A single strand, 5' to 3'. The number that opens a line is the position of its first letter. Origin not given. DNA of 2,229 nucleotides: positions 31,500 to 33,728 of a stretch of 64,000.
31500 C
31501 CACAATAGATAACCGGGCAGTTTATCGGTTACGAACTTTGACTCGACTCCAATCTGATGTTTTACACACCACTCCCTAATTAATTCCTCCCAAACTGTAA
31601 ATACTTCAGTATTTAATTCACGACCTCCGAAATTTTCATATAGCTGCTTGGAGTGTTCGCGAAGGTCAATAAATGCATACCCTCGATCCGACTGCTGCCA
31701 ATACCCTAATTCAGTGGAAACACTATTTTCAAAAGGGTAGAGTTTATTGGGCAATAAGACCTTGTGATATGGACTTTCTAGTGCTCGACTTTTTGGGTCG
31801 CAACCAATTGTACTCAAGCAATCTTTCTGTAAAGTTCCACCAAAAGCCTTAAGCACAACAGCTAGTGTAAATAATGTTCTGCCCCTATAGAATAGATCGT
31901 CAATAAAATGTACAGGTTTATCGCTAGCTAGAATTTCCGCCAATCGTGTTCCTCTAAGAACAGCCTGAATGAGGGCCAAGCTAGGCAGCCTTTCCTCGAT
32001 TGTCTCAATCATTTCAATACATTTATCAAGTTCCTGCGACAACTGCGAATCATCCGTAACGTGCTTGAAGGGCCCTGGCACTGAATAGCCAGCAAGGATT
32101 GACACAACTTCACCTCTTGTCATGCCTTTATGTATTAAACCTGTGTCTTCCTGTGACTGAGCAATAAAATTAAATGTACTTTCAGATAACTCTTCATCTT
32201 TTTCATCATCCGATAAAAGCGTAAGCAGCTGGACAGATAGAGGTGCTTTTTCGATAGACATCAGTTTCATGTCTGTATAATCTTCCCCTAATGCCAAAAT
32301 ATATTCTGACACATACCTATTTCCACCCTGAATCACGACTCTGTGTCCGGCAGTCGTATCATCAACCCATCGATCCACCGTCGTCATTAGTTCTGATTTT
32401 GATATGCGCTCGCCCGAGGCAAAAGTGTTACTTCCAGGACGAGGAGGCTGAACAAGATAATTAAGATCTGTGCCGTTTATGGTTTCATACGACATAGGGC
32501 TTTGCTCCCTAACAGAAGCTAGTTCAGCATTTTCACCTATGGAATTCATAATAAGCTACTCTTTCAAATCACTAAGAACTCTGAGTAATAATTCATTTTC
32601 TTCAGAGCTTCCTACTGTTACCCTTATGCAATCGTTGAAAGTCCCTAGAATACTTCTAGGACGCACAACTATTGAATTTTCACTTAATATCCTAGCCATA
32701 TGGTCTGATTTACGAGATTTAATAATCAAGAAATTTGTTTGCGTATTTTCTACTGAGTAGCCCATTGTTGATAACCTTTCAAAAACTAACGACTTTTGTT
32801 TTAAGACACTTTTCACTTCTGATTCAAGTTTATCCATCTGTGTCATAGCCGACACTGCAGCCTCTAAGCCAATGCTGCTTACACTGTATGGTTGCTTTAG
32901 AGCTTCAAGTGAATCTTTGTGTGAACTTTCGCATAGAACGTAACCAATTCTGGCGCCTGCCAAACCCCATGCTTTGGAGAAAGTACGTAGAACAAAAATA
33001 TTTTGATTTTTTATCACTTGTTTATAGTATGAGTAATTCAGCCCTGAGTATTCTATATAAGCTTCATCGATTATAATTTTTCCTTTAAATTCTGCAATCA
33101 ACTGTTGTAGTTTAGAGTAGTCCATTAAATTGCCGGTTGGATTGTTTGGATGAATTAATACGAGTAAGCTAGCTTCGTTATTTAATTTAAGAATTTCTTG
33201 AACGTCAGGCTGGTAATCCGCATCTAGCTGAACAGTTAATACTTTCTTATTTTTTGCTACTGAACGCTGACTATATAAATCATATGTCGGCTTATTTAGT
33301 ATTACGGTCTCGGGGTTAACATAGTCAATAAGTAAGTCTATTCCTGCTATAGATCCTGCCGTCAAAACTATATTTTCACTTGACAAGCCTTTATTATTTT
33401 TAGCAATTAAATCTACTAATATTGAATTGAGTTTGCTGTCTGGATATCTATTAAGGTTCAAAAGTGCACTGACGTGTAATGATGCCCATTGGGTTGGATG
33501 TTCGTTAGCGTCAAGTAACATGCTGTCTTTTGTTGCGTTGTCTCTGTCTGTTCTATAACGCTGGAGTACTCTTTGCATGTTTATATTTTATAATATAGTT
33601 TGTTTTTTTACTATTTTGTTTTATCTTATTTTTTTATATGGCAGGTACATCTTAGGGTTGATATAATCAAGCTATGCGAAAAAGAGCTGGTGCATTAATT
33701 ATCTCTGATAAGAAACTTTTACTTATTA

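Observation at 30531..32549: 672-aa fusion of a PRTase-like region and a uridine-kinase-family domain in reversed order with a ~260-aa unknown linker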

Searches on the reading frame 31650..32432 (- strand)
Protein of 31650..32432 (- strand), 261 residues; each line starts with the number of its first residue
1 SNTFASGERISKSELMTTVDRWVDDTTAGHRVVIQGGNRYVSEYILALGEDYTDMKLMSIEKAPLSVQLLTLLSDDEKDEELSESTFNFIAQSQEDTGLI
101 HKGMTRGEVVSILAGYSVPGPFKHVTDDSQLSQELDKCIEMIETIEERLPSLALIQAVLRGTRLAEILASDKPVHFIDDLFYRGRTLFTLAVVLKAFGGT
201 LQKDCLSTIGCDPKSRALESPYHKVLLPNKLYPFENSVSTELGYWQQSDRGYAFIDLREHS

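Call 60: search_solved_structures(query=A4, max_evalue=10, show_alignments=4)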
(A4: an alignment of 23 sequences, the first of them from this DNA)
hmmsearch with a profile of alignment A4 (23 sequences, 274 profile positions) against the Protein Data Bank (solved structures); distinct sequences matched with E-value up to 10: 5.
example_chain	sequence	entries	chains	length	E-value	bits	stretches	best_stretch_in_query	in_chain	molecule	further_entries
4p81_A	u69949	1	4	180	0.092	15.2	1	171-222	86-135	Ancestral PyrR protein (Orange)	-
4p3k_A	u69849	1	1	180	0.24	13.9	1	171-200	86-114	Ancestral PyrR protein (Plum)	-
4p84_A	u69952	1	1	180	0.25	13.8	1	171-200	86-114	Bifunctional protein PyrR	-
4p80_A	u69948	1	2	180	1.2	11.6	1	181-202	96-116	Ancestral PyrR protein (Green)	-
1ufr_A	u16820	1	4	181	1.5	11.2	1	173-200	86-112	pyr mRNA-binding attenuation protein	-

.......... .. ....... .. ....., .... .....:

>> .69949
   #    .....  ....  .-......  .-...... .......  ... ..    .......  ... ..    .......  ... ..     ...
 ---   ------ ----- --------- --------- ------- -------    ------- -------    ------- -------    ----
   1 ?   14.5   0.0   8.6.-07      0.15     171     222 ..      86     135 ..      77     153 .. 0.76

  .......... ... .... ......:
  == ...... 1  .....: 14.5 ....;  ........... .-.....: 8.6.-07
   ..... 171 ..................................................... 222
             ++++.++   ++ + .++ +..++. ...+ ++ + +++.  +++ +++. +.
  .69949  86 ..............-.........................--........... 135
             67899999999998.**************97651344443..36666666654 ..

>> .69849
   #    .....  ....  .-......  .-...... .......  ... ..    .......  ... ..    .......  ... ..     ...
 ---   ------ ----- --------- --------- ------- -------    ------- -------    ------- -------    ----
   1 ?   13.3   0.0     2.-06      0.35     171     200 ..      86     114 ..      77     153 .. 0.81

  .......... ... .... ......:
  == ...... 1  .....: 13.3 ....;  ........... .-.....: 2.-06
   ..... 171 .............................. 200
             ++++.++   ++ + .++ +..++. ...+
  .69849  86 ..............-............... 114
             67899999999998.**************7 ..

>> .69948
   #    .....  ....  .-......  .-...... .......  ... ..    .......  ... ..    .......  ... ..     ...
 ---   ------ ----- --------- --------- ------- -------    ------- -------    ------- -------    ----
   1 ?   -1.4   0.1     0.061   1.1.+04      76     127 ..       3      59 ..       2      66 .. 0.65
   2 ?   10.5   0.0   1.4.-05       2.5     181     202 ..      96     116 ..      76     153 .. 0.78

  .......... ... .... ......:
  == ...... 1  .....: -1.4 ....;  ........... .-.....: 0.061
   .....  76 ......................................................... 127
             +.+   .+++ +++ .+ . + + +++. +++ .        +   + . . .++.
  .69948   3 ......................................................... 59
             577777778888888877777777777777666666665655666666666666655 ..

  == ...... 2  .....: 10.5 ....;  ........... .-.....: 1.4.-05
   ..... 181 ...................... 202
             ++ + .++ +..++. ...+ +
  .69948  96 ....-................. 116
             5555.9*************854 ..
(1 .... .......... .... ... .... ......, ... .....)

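Call 61: search_protein_families(library=pfam, alignment_id=A4, max_evalue=1)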
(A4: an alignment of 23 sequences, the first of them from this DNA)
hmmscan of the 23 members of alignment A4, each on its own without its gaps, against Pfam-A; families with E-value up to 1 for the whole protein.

A. member 1, seq(261 aa): 0 families

B. families by the number of members that match (of 23 scanned): 14 families
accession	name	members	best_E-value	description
PF00156.33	Pribosyltran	3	0.0082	Phosphoribosyl transferase domain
PF02562.22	PhoH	2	0.053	PhoH-like protein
PF14842.11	FliG_N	1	0.016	FliG N-terminal domain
PF20471.4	DUF6716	1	0.037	Putative glycosyltransferase (DUF6716)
PF00696.33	AA_kinase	1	0.038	Amino acid kinase family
PF07404.17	TEBP_beta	1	0.049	Telomere-binding protein beta subunit (TEBP beta)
PF07317.18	PilZN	1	0.069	Flagellar regulator YcgR, PilZN domain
PF04182.18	B-block_TFIIIC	1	0.093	B-block binding subunit of TFIIIC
PF19687.5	MARF1_LOTUS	1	0.11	MARF1 LOTUS domain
PF03398.19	Ist1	1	0.12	Regulator of Vps4 activity in the MVB pathway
PF20404.3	DUF6694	1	0.12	Family of unknown function (DUF6694)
PF06327.19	Adcy_cons_dom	1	0.15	Adenylate cyclase, conserved domain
PF08890.17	Phage_TAC_5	1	0.15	Phage XkdN-like tail assembly chaperone protein, TAC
PF08763.17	Ca_chan_IQ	1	0.16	Voltage gated calcium channel IQ domain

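Call 74: find_homologous_proteins(query=A4, max_evalue=0.001)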
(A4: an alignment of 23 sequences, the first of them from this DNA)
Query A4 (23 sequences) (261 aa, profile of the alignment): 15 proteins with E <= 0.001 among 7404 candidates.
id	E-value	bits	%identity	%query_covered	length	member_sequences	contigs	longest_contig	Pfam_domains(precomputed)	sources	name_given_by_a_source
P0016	2.4e-90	321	34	96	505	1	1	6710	-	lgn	-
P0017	1.6e-83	298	36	97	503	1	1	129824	-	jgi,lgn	jgi:hypothetical protein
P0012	1.5e-82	295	44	97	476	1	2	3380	-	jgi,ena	-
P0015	7.3e-79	283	42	98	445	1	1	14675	-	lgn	-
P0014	2.8e-73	265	41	98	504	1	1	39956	-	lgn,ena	-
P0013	9.6e-72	260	44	98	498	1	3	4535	-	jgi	jgi:hypothetical protein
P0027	1.0e-71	259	32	96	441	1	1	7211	-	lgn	-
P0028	3.6e-71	258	30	87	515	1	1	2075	-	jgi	jgi:hypothetical protein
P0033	8.5e-71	256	30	95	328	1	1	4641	-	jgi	jgi:hypothetical protein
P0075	5.4e-69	251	41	96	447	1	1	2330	-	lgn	-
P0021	5.3e-67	244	39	97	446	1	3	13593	-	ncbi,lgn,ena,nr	ncbi:hypothetical protein E6P97_00550 [Patescibacteria group bacterium]|nr:MAG: hypothetical protein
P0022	9.3e-64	233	42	96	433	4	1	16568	-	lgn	-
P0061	9.8e-60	220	25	56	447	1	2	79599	-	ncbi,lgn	-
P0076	1.3e-48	184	24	56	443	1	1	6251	-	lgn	-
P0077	3.3e-46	176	21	54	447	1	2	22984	-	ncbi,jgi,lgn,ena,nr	ncbi:hypothetical protein M0P48_05630 [Candidatus Gracilibacteria bacterium]|jgi:hypothetical protei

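Call 76: find_encoding_contigs(protein=P0077, flank=8000, max_places=1)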
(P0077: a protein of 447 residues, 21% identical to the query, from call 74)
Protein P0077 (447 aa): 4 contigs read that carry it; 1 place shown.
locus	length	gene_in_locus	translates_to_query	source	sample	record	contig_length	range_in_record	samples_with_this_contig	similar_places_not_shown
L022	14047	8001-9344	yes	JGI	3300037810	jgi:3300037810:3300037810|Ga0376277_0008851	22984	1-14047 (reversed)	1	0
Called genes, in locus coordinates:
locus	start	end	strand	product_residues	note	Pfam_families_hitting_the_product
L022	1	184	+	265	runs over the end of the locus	PF01936:NYN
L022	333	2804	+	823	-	PF00270:DEAD, PF04851:ResIII, PF18766:SWI2_SNF2 (weak), PF00271:Helicase_C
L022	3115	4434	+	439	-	PF13393:tRNA-synt_His, PF03129:HGTP_anticodon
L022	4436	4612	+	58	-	-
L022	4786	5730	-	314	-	PF02016:Peptidase_S66, PF17676:Peptidase_S66C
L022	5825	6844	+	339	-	PF09084:NMT1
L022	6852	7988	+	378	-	PF00884:Sulfatase, PF01663:Phosphodiest, PF16347:SGSH_C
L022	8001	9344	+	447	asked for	-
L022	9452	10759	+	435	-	PF00884:Sulfatase, PF01663:Phosphodiest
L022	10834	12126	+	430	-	PF13393:tRNA-synt_His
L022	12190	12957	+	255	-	PF00528:BPD_transp_1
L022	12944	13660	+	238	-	PF00005:ABC_tran, PF13304:AAA_21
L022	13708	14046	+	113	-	?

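Call 77: search_protein_families(library=ncbifam, proteins=[L022:10834-12126:+, L022:3115-4434:+], max_evalue=0.001)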
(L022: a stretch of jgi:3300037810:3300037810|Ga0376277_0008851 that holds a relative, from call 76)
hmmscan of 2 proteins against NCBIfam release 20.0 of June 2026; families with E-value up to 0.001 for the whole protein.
L022:10834-12126:+ (430 aa): 17 families
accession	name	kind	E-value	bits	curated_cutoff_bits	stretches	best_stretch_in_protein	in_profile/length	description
TIGR00442.1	hisS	equivalog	1.8e-56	191.9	286.75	1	8-394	2-381/406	histidine--tRNA ligase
TIGR00443.1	hisZ_biosyn_reg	equivalog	1.4e-40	139.3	271.65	1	14-323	2-312/314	ATP phosphoribosyltransferase regulatory subunit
NF008941.0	PRK12292.2-4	equivalog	2.9e-33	115.3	447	1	10-366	11-359/393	ATP phosphoribosyltransferase regulatory subunit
NF008942.0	PRK12292.2-5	equivalog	3.7e-24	85.1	643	1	8-406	11-408/434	ATP phosphoribosyltransferase regulatory subunit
NF009085.0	PRK12420.1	equivalog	8.2e-24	84.7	540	1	7-395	5-395/426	histidine--tRNA ligase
NF008940.0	PRK12292.2-3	equivalog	1e-21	77.2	450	1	10-375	7-372/404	ATP phosphoribosyltransferase regulatory subunit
NF008935.0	PRK12292.1-1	equivalog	1.2e-20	73.8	350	1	11-326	9-320/382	ATP phosphoribosyltransferase regulatory subunit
NF008936.0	PRK12292.1-3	equivalog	8e-20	71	492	1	10-371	9-369/406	ATP phosphoribosyltransferase regulatory subunit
NF008945.0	PRK12292.3-3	equivalog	3.7e-17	62.5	409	1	16-388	10-354/368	ATP phosphoribosyltransferase regulatory subunit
NF009086.0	PRK12421.1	equivalog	4.7e-16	58.7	318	1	11-377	12-368/389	ATP phosphoribosyltransferase regulatory subunit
NF008953.0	PRK12295.1-6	equivalog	5.8e-16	58.4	384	2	18-169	7-158/384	ATP phosphoribosyltransferase regulatory subunit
NF008938.0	PRK12292.1-6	equivalog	2e-12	46.7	833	1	10-368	10-365/420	ATP phosphoribosyltransferase regulatory subunit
NF008937.0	PRK12292.1-4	equivalog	3.4e-12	45.9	693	1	10-374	11-367/395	ATP phosphoribosyltransferase regulatory subunit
NF008939.0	PRK12292.2-1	equivalog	6.1e-12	45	335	1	8-325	5-324/391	ATP phosphoribosyltransferase regulatory subunit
NF008943.0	PRK12292.3-1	equivalog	1.1e-06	28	690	0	10-152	28-169/403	ATP phosphoribosyltransferase regulatory subunit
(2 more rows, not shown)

L022:3115-4434:+ (439 aa): 23 families
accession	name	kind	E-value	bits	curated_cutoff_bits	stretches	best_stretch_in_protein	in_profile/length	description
TIGR00442.1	hisS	equivalog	1.8e-106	356.6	286.75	1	8-423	3-405/406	histidine--tRNA ligase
NF009085.0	PRK12420.1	equivalog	1.9e-82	277.9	540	1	7-423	6-418/426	histidine--tRNA ligase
TIGR00443.1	hisZ_biosyn_reg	equivalog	1e-53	182.5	271.65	1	13-331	2-313/314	ATP phosphoribosyltransferase regulatory subunit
NF008941.0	PRK12292.2-4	equivalog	7.8e-36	123.8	447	1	10-382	12-369/393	ATP phosphoribosyltransferase regulatory subunit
NF008936.0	PRK12292.1-3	equivalog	8.9e-36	123.6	492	1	13-403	13-395/406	ATP phosphoribosyltransferase regulatory subunit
NF008942.0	PRK12292.2-5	equivalog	9e-36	123.4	643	1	4-429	8-425/434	ATP phosphoribosyltransferase regulatory subunit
NF008940.0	PRK12292.2-3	equivalog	1.7e-31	109.4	450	1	9-370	7-360/404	ATP phosphoribosyltransferase regulatory subunit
NF008938.0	PRK12292.1-6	equivalog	1.4e-28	100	833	1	10-395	11-386/420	ATP phosphoribosyltransferase regulatory subunit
NF008953.0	PRK12295.1-6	equivalog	2.3e-26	92.7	384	2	205-329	252-378/384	ATP phosphoribosyltransferase regulatory subunit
NF009086.0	PRK12421.1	equivalog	1.7e-22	79.9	318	1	12-332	14-329/389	ATP phosphoribosyltransferase regulatory subunit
NF008939.0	PRK12292.2-1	equivalog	2.8e-18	65.8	335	1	10-379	8-369/391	ATP phosphoribosyltransferase regulatory subunit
NF008935.0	PRK12292.1-1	equivalog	3.3e-17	62.5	350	1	13-318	12-305/382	ATP phosphoribosyltransferase regulatory subunit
NF008950.0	PRK12295.1-3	equivalog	1.2e-16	61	492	1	210-333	255-380/387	ATP phosphoribosyltransferase regulatory subunit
NF008937.0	PRK12292.1-4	equivalog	1.3e-16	60.5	693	1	10-305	12-301/395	ATP phosphoribosyltransferase regulatory subunit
NF008952.0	PRK12295.1-5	equivalog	1.9e-16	60.2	360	2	203-318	230-347/363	ATP phosphoribosyltransferase regulatory subunit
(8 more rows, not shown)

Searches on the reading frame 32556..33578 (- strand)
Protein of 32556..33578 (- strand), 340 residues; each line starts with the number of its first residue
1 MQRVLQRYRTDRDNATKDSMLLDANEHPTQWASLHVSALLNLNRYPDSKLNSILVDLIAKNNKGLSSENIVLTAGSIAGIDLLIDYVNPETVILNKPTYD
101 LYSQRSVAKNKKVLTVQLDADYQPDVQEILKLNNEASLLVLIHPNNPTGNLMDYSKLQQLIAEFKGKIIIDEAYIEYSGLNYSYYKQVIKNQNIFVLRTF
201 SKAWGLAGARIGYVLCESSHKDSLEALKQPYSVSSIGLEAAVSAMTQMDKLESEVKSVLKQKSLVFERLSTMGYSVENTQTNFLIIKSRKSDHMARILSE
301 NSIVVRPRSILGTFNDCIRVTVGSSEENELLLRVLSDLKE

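Call 3: search_protein_families(library=pfam, proteins=[window:32556-33578:-], max_evalue=1)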
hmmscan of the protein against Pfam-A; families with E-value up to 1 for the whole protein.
window:32556-33578:- (340 aa): 4 families
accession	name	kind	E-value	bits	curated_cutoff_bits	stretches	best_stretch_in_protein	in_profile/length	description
PF00155.27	Aminotran_1_2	-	2.5e-39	135.9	19.7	1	40-334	33-360/361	Aminotransferase class I and II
PF04864.19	Alliinase_C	-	3e-06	26.8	22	1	86-238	93-228/363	Allinase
PF00266.25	Aminotran_5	-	0.096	12.1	21.5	1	109-172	112-176/371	Aminotransferase class-V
PF05797.17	Rep_4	-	0.13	12.7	27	1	152-197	14-59/108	Yeast trans-acting factor (REP1/REP2)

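Call 4: search_protein_families(library=ncbifam, proteins=[window:32556-33578:-], max_evalue=1)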
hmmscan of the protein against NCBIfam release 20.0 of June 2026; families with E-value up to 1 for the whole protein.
window:32556-33578:- (340 aa): 72 families (the best 25 are shown)
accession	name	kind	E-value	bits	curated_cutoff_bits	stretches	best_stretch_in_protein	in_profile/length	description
TIGR01141.1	hisC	equivalog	1.5e-71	241.1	276.55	1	5-337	7-348/349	histidinol-phosphate transaminase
TIGR01140.1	L_thr_O3P_dcar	equivalog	5.2e-53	180.3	290.55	1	16-335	16-330/331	threonine-phosphate decarboxylase CobD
NF002878.0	PRK03321.1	subfamily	1.5e-49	168.7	374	1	37-338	46-348/352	histidinol-phosphate transaminase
NF003496.0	PRK05166.1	equivalog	5.5e-45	153.7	540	1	40-339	63-370/373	histidinol-phosphate transaminase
NF006580.0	PRK09105.1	subfamily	6.5e-45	153.6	444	1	14-329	43-361/375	pyridoxal phosphate-dependent aminotransferase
NF002877.0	PRK03317.1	equivalog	3.4e-43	147.8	409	1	38-338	60-366/374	histidinol-phosphate transaminase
NF051461.1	pyoverd_PtaA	equivalog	9.7e-40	136.4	500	1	13-334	30-355/359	pyoverdine biosynthesis transaminase PtaA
NF002726.0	PRK02610.1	equivalog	2.5e-35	122.1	391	1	9-335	16-365/374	histidinol-phosphate transaminase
NF005915.1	PRK07908.1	equivalog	1.8e-33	116.3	360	1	26-335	24-331/332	Rv2231c family histidinol phosphate aminotransferase CobC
NF006225.0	PRK08354.1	equivalog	2.3e-33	115.9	288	1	63-339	56-316/318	putative aminotransferase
NF006014.0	PRK08153.1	equivalog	1.5e-28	99.8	510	1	61-335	79-360/370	pyridoxal phosphate-dependent aminotransferase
NF041364.1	GntC_guanitoxin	equivalog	2.5e-26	92.4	415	1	57-327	49-344/356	guanitoxin biosynthesis PLP-dependent (S)-gamma-hydroxy-L-arginine cyclodehydratase GntC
NF053748.1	bifunc_CobBC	exception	4.4e-24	84.9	950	1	27-335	493-796/797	bifunctional hydrogenobyrinic acid a,c-diamide synthase/histidinol phosphate aminotransferase CobBC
NF005021.0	PRK06425.1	equivalog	8.4e-23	81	353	1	61-336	52-328/335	histidinol-phosphate aminotransferase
NF005305.0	PRK06836.1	equivalog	2.1e-21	76.6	376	1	56-305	87-357/396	pyridoxal phosphate-dependent aminotransferase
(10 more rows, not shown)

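Call 8: search_protein_families(library=padloc, proteins=[window:32556-33578:-], max_evalue=0.1)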
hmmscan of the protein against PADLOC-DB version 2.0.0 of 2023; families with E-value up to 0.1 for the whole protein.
window:32556-33578:- (340 aa): 0 families

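Call 44: search_solved_structures(query=window:32556-33578:-, max_evalue=0.00001, show_alignments=1)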
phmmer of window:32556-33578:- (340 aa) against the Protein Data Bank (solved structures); distinct sequences matched with E-value up to 0.00001: 46.
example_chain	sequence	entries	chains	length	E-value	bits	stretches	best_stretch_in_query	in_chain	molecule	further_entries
7szp_A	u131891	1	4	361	4.7e-30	108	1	3-334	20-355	Histidinol-phosphate aminotransferase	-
4r2n_A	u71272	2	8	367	8.1e-30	107.2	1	41-334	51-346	Putative phenylalanine aminotransferase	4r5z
1fg3_A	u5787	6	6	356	3.2e-29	105.2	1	6-333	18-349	HISTIDINOL PHOSPHATE AMINOTRANSFERASE | HISTIDINOL-PHOSPHATE AMINOTRANSFERASE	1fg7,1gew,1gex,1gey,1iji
1h1c_A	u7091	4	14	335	7e-29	104.1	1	45-336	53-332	HISTIDINOL-PHOSPHATE AMINOTRANSFERASE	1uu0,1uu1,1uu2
2f8j_A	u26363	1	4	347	7.9e-29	103.9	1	45-336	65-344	Histidinol-phosphate aminotransferase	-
8bj1_A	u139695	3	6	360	8.6e-29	103.8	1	17-338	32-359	histidinol-phosphate aminotransferase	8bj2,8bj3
8bj4_A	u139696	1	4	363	8.8e-29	103.8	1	17-338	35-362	histidinol-phosphate aminotransferase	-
3ffh_A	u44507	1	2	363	3.7e-28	101.7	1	23-337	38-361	Histidinol-phosphate aminotransferase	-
3p1t_A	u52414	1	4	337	1.7e-27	99.6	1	36-337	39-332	Putative histidinol-phosphate aminotransferase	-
3get_A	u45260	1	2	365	1.7e-24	89.7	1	17-331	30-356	Histidinol-phosphate aminotransferase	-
3cq5_A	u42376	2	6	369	6.6e-24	87.8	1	40-336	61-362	Histidinol-phosphate aminotransferase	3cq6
3cq4_A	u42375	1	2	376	7.1e-24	87.7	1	40-336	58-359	Histidinol-phosphate aminotransferase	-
3euc_A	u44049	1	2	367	1.8e-21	79.8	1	42-334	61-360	Histidinol-phosphate aminotransferase 2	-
9t0w_A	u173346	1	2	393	3.4e-21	78.9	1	37-335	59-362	Histidinol-phosphate aminotransferase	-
4r8d_A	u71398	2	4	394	3.5e-21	78.8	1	37-335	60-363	Histidinol-phosphate aminotransferase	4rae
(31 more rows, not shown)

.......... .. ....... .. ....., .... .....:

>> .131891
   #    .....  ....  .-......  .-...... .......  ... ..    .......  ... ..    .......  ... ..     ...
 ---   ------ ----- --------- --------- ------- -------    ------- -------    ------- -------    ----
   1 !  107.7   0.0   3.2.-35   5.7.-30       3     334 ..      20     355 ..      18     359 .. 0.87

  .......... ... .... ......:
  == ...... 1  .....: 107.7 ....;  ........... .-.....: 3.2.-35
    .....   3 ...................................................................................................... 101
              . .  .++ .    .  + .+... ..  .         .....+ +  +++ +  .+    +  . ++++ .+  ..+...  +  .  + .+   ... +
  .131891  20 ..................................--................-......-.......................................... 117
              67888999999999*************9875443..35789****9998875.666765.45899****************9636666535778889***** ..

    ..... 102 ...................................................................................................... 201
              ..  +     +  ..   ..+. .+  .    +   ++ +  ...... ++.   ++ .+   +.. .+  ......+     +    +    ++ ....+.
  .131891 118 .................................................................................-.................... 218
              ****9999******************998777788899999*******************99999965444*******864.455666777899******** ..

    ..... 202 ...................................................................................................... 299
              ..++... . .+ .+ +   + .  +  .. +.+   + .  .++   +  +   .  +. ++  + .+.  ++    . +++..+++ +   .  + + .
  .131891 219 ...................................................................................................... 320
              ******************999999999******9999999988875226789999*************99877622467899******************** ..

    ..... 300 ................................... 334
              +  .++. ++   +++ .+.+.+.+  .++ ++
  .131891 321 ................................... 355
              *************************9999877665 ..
